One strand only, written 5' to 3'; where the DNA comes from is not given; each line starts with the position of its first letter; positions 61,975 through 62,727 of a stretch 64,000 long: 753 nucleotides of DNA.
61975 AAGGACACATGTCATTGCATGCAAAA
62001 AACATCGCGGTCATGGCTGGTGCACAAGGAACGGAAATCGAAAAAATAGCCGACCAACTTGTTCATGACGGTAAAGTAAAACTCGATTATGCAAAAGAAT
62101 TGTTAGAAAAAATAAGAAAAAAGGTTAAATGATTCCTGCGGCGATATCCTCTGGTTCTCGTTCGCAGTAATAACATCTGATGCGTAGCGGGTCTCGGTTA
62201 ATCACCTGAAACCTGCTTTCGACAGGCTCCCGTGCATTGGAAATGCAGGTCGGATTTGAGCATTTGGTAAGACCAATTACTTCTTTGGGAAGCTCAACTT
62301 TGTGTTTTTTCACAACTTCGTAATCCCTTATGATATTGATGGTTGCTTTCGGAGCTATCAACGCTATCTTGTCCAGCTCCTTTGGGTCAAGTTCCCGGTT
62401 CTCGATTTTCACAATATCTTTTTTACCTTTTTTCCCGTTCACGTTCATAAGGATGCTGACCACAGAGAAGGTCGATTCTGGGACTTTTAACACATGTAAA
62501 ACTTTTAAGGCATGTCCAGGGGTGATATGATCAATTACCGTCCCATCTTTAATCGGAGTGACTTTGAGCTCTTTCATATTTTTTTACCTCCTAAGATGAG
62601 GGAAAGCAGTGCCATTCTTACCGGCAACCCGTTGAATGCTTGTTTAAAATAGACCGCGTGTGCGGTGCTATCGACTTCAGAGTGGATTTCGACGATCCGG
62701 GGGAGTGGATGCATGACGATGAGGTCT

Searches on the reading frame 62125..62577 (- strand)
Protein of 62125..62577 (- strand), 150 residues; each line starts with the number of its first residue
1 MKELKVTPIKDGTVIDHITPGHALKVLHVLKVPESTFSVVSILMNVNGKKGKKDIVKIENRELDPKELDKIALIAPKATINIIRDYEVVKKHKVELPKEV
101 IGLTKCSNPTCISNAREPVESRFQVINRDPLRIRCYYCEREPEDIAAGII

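Call 56: search_protein_families(library=pfam, proteins=[window:62125-62577:-], max_evalue=0.000001)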
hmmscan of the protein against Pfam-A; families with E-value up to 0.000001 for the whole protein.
window:62125-62577:- (150 aa): 2 families
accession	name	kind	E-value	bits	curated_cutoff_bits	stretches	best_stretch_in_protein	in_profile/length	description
PF01948.23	PyrI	-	2.2e-32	111.6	25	1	4-95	1-93/93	Aspartate carbamoyltransferase regulatory chain, allosteric domain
PF02748.20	PyrI_C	-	5.3e-17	61.8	23.4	1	99-141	1-42/48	Aspartate carbamoyltransferase regulatory chain, metal binding domain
